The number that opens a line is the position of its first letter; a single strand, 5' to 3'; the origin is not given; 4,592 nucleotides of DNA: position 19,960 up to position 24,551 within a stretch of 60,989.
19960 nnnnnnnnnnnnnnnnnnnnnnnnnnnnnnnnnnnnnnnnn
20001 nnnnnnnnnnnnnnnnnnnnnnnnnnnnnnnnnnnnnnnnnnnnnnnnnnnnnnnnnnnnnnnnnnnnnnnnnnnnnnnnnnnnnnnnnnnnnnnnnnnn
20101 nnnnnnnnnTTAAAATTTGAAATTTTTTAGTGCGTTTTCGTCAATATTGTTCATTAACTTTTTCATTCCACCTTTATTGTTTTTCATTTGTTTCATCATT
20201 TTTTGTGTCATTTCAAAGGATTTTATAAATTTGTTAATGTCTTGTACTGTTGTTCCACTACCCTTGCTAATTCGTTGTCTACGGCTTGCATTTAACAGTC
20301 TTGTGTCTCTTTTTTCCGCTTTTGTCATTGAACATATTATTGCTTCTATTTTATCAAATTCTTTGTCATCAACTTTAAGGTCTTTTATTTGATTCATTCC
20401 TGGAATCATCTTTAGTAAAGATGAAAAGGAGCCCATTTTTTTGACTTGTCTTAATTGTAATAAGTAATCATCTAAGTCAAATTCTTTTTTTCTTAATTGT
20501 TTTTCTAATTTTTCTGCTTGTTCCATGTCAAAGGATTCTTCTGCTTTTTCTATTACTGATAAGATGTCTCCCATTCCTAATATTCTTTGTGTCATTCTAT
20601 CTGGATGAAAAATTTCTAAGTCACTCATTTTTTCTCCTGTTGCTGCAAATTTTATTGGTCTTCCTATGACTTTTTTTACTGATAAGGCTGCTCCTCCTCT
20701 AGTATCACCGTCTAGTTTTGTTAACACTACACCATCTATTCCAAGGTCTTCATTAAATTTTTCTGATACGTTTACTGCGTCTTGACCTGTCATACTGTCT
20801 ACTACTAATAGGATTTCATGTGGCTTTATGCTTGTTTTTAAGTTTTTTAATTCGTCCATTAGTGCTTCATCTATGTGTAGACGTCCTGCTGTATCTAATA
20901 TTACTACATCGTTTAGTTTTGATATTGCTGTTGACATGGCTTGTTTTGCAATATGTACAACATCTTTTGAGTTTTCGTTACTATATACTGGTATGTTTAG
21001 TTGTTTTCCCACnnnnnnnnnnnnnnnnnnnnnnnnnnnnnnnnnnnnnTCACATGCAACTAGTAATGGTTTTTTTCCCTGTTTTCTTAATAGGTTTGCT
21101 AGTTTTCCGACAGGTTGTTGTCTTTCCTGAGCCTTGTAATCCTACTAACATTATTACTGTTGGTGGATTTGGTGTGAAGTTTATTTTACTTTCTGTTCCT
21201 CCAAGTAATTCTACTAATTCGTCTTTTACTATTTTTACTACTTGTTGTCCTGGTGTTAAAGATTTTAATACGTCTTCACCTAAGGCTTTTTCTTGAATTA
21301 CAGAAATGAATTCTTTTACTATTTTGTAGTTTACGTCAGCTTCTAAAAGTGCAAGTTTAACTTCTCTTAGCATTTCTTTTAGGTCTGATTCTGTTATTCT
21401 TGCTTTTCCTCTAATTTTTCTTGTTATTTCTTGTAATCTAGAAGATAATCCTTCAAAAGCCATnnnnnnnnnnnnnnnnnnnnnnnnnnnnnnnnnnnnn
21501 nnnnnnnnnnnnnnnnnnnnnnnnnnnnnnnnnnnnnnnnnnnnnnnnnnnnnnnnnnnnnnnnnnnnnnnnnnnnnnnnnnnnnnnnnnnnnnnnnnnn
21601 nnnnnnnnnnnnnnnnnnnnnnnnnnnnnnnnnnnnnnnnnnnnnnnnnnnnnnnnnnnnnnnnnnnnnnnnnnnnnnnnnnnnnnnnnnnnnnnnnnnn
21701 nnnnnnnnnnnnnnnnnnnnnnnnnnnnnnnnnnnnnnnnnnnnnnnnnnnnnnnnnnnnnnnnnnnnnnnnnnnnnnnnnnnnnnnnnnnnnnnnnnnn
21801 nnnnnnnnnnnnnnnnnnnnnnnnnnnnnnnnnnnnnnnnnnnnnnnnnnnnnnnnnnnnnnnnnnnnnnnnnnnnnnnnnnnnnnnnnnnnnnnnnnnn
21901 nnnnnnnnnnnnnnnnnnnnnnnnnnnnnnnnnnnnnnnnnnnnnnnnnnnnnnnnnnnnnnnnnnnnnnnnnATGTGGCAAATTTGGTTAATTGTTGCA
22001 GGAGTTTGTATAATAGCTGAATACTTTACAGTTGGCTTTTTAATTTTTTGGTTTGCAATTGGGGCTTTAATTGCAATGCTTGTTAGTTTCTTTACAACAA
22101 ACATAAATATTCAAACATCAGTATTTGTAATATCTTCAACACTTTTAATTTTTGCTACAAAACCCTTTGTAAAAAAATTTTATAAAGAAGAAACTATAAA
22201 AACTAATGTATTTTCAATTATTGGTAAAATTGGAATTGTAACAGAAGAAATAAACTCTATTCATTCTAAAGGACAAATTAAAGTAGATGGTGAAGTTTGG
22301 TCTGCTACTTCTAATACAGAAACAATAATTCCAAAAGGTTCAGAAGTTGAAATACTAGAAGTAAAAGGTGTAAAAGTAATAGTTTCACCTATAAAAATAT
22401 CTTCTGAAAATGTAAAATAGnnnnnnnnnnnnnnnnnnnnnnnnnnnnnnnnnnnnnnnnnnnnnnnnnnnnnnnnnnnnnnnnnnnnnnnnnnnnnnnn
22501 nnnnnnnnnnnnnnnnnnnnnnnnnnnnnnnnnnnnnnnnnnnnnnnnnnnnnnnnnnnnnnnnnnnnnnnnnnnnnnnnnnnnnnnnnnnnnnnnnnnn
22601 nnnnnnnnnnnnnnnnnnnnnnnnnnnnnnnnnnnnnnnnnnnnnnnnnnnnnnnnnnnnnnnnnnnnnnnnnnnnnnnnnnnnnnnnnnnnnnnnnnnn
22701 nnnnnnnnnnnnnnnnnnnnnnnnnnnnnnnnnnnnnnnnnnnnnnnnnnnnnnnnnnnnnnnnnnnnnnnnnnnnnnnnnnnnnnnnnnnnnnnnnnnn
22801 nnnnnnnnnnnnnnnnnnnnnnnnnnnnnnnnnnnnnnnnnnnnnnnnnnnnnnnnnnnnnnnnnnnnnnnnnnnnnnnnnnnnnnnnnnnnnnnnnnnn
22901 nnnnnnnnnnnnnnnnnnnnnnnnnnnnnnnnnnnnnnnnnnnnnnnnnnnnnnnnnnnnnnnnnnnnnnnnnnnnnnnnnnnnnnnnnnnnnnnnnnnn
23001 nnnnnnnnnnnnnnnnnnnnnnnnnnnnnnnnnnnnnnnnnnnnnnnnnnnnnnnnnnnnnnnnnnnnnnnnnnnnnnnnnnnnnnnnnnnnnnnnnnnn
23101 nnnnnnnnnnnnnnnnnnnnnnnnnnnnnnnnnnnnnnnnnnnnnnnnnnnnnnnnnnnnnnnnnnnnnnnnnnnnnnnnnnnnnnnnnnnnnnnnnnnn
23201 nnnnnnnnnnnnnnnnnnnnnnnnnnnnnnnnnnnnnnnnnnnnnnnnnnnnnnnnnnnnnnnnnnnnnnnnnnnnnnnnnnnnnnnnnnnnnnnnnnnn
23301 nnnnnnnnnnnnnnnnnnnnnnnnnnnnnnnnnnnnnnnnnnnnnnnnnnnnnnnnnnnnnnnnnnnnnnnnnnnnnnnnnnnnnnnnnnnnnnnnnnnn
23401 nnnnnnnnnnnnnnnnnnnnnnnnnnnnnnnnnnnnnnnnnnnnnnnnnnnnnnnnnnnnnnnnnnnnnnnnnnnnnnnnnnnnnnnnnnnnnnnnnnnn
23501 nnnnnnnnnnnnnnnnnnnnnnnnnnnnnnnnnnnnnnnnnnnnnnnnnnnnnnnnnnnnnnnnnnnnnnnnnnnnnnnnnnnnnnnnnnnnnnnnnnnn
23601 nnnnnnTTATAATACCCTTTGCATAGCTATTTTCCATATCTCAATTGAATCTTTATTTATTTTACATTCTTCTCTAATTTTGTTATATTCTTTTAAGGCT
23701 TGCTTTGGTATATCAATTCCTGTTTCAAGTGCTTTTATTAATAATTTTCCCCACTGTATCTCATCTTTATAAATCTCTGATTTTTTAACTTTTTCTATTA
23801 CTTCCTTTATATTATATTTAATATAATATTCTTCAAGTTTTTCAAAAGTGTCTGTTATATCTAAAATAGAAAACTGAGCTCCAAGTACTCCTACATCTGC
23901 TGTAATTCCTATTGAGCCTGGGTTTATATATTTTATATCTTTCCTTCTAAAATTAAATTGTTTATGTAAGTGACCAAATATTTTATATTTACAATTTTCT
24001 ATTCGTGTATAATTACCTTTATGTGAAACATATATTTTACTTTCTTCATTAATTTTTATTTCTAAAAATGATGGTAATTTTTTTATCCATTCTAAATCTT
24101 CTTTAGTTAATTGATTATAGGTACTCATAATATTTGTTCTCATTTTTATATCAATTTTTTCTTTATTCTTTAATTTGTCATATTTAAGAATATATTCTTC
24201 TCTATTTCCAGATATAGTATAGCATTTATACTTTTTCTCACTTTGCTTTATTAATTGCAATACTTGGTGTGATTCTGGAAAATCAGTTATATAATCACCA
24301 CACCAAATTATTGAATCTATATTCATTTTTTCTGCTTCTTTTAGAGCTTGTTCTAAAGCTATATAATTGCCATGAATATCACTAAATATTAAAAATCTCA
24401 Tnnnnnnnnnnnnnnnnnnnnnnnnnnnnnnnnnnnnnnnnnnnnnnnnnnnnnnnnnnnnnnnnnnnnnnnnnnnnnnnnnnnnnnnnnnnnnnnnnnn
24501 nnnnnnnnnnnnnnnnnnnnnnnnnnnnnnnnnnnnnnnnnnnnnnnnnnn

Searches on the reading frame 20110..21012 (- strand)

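Call 38: search_protein_families(library=pfam, proteins=[window:20110-21012:-], max_evalue=0.00001)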
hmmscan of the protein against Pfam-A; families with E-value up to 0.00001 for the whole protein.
window:20110-21012:- (300 aa): 2 families
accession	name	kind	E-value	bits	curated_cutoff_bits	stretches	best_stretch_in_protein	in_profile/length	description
PF00448.28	SRP54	-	3e-50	171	22.7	1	2-146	52-196/196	SRP54-type protein, GTPase domain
PF02978.25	SRP_SPB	-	1.6e-32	112.2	27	1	177-273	1-91/91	Signal peptide binding domain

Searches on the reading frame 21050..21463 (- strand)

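Call 38: search_protein_families(library=pfam, proteins=[window:21050-21463:-], max_evalue=0.00001)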
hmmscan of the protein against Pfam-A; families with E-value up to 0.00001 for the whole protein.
window:21050-21463:- (137 aa): 2 families
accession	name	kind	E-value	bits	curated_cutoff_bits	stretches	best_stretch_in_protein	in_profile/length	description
PF02881.24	SRP54_N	-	7.7e-23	80.9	22.4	1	6-83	1-75/75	SRP54-type protein, helical bundle domain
PF00448.28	SRP54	-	3e-07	30.7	22.7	1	101-136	1-36/196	SRP54-type protein, GTPase domain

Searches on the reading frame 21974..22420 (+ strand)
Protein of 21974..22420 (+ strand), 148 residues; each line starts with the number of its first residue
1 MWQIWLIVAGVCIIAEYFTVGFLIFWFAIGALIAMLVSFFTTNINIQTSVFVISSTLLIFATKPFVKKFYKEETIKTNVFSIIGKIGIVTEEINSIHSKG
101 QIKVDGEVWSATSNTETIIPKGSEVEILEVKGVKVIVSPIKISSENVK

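Call 38: search_protein_families(library=pfam, proteins=[window:21974-22420:+], max_evalue=0.00001)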
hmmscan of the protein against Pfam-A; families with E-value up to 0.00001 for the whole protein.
window:21974-22420:+ (148 aa): 1 family
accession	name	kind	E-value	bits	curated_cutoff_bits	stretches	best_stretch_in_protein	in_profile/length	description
PF01957.25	NfeD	-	3.2e-15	56.5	29.1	1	82-139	4-57/57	NfeD-like C-terminal, partner-binding domain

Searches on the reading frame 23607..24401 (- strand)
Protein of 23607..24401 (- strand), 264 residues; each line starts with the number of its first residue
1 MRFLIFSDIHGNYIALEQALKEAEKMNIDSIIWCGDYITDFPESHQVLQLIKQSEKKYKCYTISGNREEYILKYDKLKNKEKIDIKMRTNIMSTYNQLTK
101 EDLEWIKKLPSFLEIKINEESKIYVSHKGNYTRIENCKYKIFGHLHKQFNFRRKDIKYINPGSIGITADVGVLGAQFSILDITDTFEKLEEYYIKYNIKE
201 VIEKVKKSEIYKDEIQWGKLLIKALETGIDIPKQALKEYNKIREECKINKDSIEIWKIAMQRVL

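Call 38: search_protein_families(library=pfam, proteins=[window:23607-24401:-], max_evalue=0.00001)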
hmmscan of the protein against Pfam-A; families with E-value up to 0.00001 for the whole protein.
window:23607-24401:- (264 aa): 2 families
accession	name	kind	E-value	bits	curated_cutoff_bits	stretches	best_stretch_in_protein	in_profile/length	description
PF12850.12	Metallophos_2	-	1.3e-17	64.7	27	1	1-169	1-140/154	Calcineurin-like phosphoesterase superfamily domain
PF00149.33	Metallophos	-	3.5e-15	57.4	21.5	1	1-146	1-189/191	Calcineurin-like phosphoesterase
